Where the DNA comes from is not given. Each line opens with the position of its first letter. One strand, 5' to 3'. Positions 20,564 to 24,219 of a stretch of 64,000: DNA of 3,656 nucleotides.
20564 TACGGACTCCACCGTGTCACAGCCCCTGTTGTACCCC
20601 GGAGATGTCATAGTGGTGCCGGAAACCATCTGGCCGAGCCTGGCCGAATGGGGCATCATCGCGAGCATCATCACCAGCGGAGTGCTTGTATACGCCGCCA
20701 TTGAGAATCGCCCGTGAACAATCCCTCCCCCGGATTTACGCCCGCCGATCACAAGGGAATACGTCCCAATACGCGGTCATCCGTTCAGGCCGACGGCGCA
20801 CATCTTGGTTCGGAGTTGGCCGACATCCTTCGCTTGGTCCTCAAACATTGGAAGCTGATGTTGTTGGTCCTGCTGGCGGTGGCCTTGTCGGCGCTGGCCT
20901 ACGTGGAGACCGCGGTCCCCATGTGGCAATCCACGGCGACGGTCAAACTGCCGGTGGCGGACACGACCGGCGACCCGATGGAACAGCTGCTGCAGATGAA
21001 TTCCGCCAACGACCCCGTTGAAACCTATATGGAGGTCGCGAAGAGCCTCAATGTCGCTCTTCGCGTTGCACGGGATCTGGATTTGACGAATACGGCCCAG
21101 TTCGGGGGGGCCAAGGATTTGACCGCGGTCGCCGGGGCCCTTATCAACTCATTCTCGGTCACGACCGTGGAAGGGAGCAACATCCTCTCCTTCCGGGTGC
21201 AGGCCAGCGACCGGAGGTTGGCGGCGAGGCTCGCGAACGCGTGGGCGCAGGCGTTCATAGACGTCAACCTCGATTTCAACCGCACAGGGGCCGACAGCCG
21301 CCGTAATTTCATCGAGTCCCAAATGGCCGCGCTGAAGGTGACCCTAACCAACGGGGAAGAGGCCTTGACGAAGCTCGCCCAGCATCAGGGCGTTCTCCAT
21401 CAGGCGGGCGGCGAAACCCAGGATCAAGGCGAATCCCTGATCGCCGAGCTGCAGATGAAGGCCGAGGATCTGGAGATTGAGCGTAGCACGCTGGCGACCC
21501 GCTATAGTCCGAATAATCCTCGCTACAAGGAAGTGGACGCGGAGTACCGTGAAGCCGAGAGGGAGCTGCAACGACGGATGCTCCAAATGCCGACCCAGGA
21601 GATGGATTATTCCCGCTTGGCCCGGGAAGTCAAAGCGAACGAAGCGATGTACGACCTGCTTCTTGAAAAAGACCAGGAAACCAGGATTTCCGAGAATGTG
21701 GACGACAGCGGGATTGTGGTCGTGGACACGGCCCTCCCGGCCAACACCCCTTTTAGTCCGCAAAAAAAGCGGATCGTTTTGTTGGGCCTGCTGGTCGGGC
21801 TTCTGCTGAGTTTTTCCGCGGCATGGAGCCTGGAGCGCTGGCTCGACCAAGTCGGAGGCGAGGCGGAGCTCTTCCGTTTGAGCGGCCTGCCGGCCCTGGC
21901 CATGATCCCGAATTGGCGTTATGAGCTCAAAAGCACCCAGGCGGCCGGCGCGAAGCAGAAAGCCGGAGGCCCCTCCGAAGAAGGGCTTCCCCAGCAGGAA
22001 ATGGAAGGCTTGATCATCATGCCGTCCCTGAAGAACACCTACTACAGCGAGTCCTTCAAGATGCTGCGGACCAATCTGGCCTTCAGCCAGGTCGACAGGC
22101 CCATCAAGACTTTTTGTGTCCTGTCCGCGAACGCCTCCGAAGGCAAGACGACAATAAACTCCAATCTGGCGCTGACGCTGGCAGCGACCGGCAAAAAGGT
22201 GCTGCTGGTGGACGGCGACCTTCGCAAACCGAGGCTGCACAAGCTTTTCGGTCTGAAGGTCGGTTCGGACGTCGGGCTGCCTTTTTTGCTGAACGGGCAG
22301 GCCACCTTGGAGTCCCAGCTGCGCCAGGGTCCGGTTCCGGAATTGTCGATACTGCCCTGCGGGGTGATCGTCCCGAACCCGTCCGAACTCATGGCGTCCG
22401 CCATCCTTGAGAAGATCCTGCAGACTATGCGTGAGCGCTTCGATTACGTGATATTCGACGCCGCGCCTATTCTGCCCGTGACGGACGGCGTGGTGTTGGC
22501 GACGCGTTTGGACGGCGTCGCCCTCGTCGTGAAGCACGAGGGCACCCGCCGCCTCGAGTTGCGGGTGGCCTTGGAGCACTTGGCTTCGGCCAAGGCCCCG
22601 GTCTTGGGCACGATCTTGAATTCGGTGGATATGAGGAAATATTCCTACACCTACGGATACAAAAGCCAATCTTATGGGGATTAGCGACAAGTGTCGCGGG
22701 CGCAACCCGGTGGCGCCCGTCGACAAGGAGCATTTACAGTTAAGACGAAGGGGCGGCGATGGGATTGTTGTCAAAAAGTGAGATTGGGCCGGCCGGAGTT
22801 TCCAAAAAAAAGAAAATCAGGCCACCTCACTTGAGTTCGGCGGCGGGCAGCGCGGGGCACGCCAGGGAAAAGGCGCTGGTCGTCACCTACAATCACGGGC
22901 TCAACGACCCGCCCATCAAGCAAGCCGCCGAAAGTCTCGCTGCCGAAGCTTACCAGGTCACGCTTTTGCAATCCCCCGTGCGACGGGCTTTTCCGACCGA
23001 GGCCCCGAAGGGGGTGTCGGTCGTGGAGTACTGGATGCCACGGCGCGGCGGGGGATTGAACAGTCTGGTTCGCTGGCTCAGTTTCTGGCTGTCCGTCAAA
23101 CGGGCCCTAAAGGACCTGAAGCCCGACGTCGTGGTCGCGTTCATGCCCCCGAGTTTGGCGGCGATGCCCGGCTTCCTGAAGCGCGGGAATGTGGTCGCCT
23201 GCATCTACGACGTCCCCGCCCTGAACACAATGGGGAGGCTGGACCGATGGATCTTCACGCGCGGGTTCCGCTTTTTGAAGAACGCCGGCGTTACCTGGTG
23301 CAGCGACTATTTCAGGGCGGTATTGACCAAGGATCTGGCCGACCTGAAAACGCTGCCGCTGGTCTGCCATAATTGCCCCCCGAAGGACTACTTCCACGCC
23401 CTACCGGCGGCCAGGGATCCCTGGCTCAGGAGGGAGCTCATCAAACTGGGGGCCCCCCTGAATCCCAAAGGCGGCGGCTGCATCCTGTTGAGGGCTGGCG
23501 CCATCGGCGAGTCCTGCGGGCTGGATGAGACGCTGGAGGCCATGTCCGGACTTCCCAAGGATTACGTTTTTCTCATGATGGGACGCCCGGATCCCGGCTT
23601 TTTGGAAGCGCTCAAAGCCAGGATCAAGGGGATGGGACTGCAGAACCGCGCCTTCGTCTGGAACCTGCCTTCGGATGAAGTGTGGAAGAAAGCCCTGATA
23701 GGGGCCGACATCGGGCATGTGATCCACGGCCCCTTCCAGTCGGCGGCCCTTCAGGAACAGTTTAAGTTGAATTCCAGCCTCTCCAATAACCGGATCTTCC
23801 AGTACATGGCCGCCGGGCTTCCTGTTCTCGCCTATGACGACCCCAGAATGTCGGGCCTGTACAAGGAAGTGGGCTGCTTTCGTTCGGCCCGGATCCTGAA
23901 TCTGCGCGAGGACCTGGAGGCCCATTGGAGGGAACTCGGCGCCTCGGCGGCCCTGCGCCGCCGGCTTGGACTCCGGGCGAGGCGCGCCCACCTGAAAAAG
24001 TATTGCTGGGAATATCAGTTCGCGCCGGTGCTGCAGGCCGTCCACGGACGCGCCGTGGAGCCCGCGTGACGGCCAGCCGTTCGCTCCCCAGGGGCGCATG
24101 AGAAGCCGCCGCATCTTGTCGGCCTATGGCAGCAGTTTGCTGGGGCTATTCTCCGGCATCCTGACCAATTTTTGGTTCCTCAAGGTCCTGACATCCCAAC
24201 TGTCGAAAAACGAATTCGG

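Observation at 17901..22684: PPP-type metallophosphoesterase near the BY-kinase, with no Wzb or CpsB-type phosphatase present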

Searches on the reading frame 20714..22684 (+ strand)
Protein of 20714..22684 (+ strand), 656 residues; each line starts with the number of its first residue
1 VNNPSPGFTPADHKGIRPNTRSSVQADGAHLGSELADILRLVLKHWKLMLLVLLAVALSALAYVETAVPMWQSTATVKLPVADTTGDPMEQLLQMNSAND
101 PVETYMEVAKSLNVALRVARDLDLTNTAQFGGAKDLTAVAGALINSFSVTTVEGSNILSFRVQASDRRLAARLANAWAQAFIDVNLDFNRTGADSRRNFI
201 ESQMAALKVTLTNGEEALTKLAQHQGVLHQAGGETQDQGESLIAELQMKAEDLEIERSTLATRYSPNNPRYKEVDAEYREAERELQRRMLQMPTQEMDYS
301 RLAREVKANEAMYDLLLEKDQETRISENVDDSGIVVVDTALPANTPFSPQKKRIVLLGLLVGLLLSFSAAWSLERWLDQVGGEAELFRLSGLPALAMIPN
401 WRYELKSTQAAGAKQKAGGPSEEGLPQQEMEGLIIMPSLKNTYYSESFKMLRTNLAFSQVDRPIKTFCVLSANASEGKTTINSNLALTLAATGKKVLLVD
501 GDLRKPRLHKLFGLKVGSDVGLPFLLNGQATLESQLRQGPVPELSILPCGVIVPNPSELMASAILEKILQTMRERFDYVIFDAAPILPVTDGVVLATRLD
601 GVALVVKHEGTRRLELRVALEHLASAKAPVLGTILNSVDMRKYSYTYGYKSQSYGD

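Call 4: search_protein_families(library=pfam, proteins=[window:20714-22684:+], max_evalue=0.01)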
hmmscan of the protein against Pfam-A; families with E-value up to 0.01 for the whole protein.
window:20714-22684:+ (656 aa): 6 families
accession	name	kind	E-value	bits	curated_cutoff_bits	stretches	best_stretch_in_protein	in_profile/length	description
PF13614.12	AAA_31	-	4.3e-12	46.8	27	1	474-595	11-137/177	AAA domain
PF13807.11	GNVR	-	1.4e-11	44.6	27.7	1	301-370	8-77/82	G-rich domain on putative tyrosine kinase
PF02706.20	Wzz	-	1.5e-09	38.5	25.5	1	35-122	5-91/91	Chain length determinant protein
PF01656.29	CbiA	-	2.5e-07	31.1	25.4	1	471-641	5-116/125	CobQ/CobB/MinD/ParA nucleotide binding domain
PF10609.15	ParA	-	1.3e-05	25.2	27.1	1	467-516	6-55/246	NUBPL iron-transfer P-loop NTPase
PF02374.21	ArsA_ATPase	-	0.0081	15.8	24.3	0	477-502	13-38/305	Anion-transporting ATPase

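Call 5: search_protein_families(library=ncbifam, proteins=[window:20714-22684:+], max_evalue=0.01)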
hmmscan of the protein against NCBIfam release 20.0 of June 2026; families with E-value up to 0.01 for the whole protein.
window:20714-22684:+ (656 aa): 22 families
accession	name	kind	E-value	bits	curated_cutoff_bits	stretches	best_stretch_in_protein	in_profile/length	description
NF008568.0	PRK11519.1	equivalog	6.1e-56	190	1068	1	141-654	212-715/720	tyrosine-protein kinase Wzc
TIGR01005.1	eps_transp_fam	subfamily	1.1e-51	176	411.7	2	281-650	360-731/754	exopolysaccharide transport protein family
NF007350.0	PRK09841.1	equivalog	4.2e-51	173.9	1248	1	114-654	185-720/726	tyrosine-protein kinase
TIGR01007.1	eps_fam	subfamily_domain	3.2e-50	170.5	108.05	1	446-649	1-202/204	polysaccharide biosynthesis tyrosine autokinase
TIGR03018.1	pepcterm_TyrKin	hypoth_equivalog_domain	3.2e-35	121.3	230.65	1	434-635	1-206/207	XrtA-associated tyrosine autokinase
TIGR03029.1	EpsG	equivalog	3.7e-33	114.9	313.8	1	445-637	84-274/274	chain length determinant protein tyrosine kinase EpsG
TIGR03007.1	pepcterm_ChnLen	equivalog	7.2e-25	87.2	278.85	2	275-402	333-464/498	XrtA system polysaccharide chain length determinant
TIGR03017.1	EpsF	equivalog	1.1e-23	83.7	422.75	2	41-228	8-204/444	chain length determinant protein EpsF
TIGR01969.1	minD_arch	subfamily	7.6e-14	51.5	201.75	1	467-640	3-172/251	cell division ATPase MinD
TIGR01006.1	polys_exp_MPA1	subfamily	3.4e-09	36.5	296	1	34-180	9-143/226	CspC family polysaccharide chain length determinant protein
TIGR01968.1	minD_bact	equivalog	6.8e-09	35.4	212.9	1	469-584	6-120/261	septum site-determining protein MinD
NF041136.1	MrpORP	equivalog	4.3e-06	26.2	450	1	466-515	7-56/365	iron-sulfur cluster carrier protein MrpORP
TIGR00345.1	GET3_arsA_TRC40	subfamily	7.1e-06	25.7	135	0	477-518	9-49/299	TRC40/GET3/ArsA family transport-energizing ATPase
NF041546.1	ParA_partition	equivalog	1.2e-05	25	180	1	477-502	12-37/203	ParA family partition ATPase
NF053622.1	ATPseBagAMYCTU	equivalog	4.7e-05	23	400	1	470-505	12-47/325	ATPase BagA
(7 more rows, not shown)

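Call 54: find_homologous_proteins(query=window:20714-22684:+, max_evalue=1e-60)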
Query window:20714-22684:+ (656 aa): 33 proteins with E <= 1e-60 among 8000 candidates.
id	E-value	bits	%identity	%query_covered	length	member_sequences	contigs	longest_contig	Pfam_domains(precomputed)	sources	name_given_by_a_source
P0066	0.0e+0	1436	100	100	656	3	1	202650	PF02706.21,PF10609.16,PF01656.30,PF13614.13,PF13807.12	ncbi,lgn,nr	ncbi:MAG TPA: polysaccharide biosynthesis tyrosine autokinase [bacterium]|nr:polysaccharide biosynth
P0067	4.4e-235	800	59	98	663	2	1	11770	PF02706.21,PF10609.16,PF01656.30,PF13614.13,PF13807.12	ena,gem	-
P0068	1.4e-229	782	60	94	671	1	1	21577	PF02706.21,PF01656.30,PF13614.13,PF13807.12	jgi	jgi:tyrosine-protein kinase Etk/Wzc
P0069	8.7e-228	776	58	95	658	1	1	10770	PF02706.21,PF01656.30,PF13614.13,PF13807.12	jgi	jgi:tyrosine-protein kinase Etk/Wzc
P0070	3.7e-222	757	57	93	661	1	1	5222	PF02706.21,PF01656.30,PF13614.13,PF13807.12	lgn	-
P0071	4.9e-216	737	56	92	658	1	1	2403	PF02706.21,PF10609.16,PF01656.30,PF13614.13,PF13807.12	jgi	jgi:tyrosine-protein kinase Etk/Wzc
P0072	1.1e-215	736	55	95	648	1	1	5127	PF02706.21,PF10609.16,PF01656.30,PF13614.13,PF13807.12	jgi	jgi:tyrosine-protein kinase Etk/Wzc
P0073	2.4e-215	735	58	94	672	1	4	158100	PF02706.21,PF10609.16,PF01656.30,PF13614.13,PF13807.12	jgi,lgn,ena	-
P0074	2.5e-215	735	57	96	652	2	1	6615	PF02706.21,PF01656.30,PF13614.13,PF13807.12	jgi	jgi:tyrosine-protein kinase Etk/Wzc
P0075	1.1e-210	720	53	97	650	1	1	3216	PF02706.21,PF10609.16,PF01656.30,PF13614.13,PF13807.12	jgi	jgi:capsular exopolysaccharide synthesis family protein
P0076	5.0e-168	579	48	95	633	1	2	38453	PF02706.21,PF10609.16,PF01656.30,PF13614.13,PF13807.12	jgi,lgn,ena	jgi:tyrosine-protein kinase Etk/Wzc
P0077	1.6e-164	567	47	95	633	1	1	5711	PF02706.21,PF10609.16,PF01656.30,PF13614.13,PF13807.12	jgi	jgi:tyrosine-protein kinase Etk/Wzc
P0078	6.3e-157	542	44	95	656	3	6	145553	PF02706.21,PF10609.16,PF01656.30,PF13614.13,PF13807.12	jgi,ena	jgi:tyrosine-protein kinase Etk/Wzc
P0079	7.2e-127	443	56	57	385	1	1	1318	PF10609.16,PF01656.30,PF13614.13,PF13807.12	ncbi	ncbi:MAG: polysaccharide biosynthesis tyrosine autokinase, partial [bacterium]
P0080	1.2e-118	416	46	51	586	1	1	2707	PF02706.21,PF10609.16,PF01656.30,PF13614.13,PF13807.12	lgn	-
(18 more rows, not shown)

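Call 55: find_encoding_contigs(protein=P0073, flank=10000, max_places=2)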
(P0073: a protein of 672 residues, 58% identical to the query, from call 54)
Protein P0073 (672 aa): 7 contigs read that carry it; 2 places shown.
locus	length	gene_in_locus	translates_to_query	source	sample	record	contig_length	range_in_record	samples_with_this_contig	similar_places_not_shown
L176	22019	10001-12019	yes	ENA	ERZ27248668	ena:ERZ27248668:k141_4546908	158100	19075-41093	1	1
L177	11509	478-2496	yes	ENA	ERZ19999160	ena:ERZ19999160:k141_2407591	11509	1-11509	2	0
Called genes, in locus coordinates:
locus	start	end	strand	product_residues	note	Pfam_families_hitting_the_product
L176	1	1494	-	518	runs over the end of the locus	PF10412:TrwB_AAD_bind (faint), PF12696:TraG-D_C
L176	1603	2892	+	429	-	PF14559:TPR_19 (weak)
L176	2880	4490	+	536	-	PF13231:PMT_2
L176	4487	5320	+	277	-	-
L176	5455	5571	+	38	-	-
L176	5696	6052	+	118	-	-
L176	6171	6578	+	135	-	-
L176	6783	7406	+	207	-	-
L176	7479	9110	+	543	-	PF00953:Glycos_transf_4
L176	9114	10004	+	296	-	PF02563:Poly_export, PF22461:SLBB_2 (faint)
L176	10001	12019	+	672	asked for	PF02706:Wzz, PF13807:GNVR, PF01656:CbiA (weak), PF10609:ParA (faint), PF13614:AAA_31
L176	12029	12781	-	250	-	PF13489:Methyltransf_23, PF13649:Methyltransf_25 (faint), PF08241:Methyltransf_11, PF08242:Methyltransf_12 (faint), PF13847:Methyltransf_31 (faint)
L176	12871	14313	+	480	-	PF13440:Polysacc_synt_3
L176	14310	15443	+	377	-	PF13439:Glyco_transf_4 (weak), PF13579:Glyco_trans_4_4, PF13692:Glyco_trans_1_4, PF00534:Glycos_transf_1, PF20706:GT4-conflict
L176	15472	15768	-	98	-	-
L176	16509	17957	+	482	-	-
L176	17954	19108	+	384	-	PF02350:Epimerase_2, PF13579:Glyco_trans_4_4 (weak)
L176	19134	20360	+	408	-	PF03721:UDPG_MGDP_dh_N, PF00984:UDPG_MGDP_dh, PF03720:UDPG_MGDP_dh_C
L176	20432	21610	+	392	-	PF01408:GFO_IDH_MocA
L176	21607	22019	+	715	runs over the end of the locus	PF08240:ADH_N (faint), PF00107:ADH_zinc_N, PF13602:ADH_zinc_N_2 (weak), PF01408:GFO_IDH_MocA, PF02894:GFO_IDH_MocA_C (weak), PF22725:GFO_IDH_MocA_C3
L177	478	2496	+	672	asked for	PF02706:Wzz, PF13807:GNVR, PF01656:CbiA (weak), PF10609:ParA (faint), PF13614:AAA_31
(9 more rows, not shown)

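Call 56: find_encoding_contigs(protein=P0068, flank=10000, max_places=2)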
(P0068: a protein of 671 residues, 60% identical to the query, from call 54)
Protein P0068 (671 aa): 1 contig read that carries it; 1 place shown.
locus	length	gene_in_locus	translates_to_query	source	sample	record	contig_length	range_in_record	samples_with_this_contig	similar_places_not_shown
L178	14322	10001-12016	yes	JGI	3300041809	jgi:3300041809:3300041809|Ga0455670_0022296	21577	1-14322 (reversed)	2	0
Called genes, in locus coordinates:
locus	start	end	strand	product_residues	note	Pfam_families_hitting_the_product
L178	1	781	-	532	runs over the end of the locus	PF07690:MFS_1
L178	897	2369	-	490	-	-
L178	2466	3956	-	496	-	PF00027:cNMP_binding, PF00989:PAS, PF08448:PAS_4, PF13426:PAS_9 (weak), PF02518:HATPase_c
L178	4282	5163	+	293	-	-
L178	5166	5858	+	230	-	PF00149:Metallophos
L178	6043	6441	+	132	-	-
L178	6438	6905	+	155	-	PF15731:MqsA_antitoxin (weak)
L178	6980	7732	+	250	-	-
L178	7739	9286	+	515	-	PF00953:Glycos_transf_4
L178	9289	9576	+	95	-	PF02563:Poly_export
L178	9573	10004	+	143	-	PF10531:SLBB, PF22461:SLBB_2 (weak)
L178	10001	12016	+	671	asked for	PF02706:Wzz, PF13807:GNVR, PF01656:CbiA, PF13614:AAA_31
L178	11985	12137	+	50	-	-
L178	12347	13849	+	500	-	PF01943:Polysacc_synt, PF13440:Polysacc_synt_3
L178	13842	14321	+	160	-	?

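Call 57: find_encoding_contigs(protein=P0078, flank=10000, max_places=2)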
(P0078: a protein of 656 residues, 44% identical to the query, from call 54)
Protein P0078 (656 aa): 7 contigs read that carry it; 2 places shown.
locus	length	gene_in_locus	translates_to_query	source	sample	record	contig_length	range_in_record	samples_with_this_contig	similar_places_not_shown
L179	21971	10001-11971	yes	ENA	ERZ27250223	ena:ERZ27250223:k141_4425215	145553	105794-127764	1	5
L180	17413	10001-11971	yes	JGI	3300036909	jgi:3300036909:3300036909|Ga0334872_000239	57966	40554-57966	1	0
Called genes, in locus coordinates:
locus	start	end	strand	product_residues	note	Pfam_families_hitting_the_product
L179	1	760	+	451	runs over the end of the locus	PF18073:Zn_ribbon_LapB, PF03796:DnaB_C (faint), PF06745:ATPase, PF13481:AAA_25, PF23442:DUF7125, PF13541:ChlI (weak)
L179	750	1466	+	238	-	PF01128:IspD, PF12804:NTP_transf_3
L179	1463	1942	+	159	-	PF02542:YgbB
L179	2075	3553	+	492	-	PF00749:tRNA-synt_1c, PF19269:Anticodon_2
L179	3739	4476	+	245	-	PF08032:SpoU_sub_bind, PF00588:SpoU_methylase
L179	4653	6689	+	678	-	PF10114:PocR, PF00989:PAS, PF08448:PAS_4, PF02518:HATPase_c, PF00072:Response_reg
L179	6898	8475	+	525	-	PF00953:Glycos_transf_4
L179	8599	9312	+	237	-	PF13505:OMP_b-brl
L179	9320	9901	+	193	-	-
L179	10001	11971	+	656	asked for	PF02706:Wzz, PF13807:GNVR, PF10609:ParA (weak), PF01656:CbiA, PF13614:AAA_31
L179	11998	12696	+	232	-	PF02563:Poly_export, PF10531:SLBB (weak)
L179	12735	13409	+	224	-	-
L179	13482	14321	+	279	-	PF13489:Methyltransf_23, PF13847:Methyltransf_31 (faint), PF08241:Methyltransf_11, PF08242:Methyltransf_12 (weak)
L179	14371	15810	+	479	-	PF01943:Polysacc_synt, PF13440:Polysacc_synt_3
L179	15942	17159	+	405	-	PF13439:Glyco_transf_4 (faint), PF00534:Glycos_transf_1, PF13692:Glyco_trans_1_4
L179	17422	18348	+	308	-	PF20706:GT4-conflict, PF00534:Glycos_transf_1, PF13692:Glyco_trans_1_4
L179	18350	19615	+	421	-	-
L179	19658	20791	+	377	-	PF13439:Glyco_transf_4, PF13579:Glyco_trans_4_4, PF20706:GT4-conflict (weak), PF00534:Glycos_transf_1, PF13692:Glyco_trans_1_4, PF13524:Glyco_trans_1_2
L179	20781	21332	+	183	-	PF00132:Hexapep (weak)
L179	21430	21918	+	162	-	-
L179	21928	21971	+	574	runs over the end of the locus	-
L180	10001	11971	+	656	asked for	PF02706:Wzz, PF13807:GNVR, PF10609:ParA (weak), PF01656:CbiA, PF13614:AAA_31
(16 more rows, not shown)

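Call 61: search_protein_families(library=pfam, proteins=[L179:9320-9901:+, L178:6043-6441:+], max_evalue=0.01)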
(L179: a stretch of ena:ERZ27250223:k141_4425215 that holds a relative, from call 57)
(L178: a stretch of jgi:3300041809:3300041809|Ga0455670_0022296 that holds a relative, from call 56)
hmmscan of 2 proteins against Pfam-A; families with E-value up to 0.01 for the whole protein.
L179:9320-9901:+ (193 aa): 1 family
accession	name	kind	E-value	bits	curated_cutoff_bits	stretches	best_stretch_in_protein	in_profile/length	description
PF13505.12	OMP_b-brl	-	0.0028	18.3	28.7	1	7-116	3-112/175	Outer membrane protein beta-barrel domain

L178:6043-6441:+ (132 aa): 0 families

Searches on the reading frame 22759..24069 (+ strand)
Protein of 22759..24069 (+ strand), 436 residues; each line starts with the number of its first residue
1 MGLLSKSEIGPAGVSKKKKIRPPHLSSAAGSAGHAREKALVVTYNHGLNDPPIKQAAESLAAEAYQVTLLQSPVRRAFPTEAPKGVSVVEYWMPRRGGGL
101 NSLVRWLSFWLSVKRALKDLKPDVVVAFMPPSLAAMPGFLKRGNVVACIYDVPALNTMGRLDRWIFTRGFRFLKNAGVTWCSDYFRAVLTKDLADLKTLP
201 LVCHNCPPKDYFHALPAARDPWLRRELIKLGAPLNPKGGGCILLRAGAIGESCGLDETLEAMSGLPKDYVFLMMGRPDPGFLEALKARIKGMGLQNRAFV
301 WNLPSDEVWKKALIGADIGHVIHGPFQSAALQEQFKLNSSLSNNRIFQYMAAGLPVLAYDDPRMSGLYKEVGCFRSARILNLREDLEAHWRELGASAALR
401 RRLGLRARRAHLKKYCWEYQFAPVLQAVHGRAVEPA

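Call 4: search_protein_families(library=pfam, proteins=[window:22759-24069:+], max_evalue=0.01)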
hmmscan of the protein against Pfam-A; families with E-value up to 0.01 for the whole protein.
window:22759-24069:+ (436 aa): 3 families
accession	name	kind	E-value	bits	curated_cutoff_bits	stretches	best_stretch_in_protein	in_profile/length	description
PF13579.12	Glyco_trans_4_4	-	1.1e-08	36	29.7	1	55-175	9-115/158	Glycosyl transferase 4-like domain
PF13524.12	Glyco_trans_1_2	-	1.6e-06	28.5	25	1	337-422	58-140/144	Glycosyl transferase-like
PF13439.12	Glyco_transf_4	-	1.4e-05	25.6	28.5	1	55-189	10-148/170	Glycosyltransferase Family 4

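Call 5: search_protein_families(library=ncbifam, proteins=[window:22759-24069:+], max_evalue=0.01)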
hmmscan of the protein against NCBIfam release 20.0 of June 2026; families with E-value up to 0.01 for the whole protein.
window:22759-24069:+ (436 aa): 1 family
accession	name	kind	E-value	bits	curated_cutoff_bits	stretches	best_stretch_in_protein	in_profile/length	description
NF007640.0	PRK10307.1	subfamily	0.00027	20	276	0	88-139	70-123/411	WcaI family glycosyltransferase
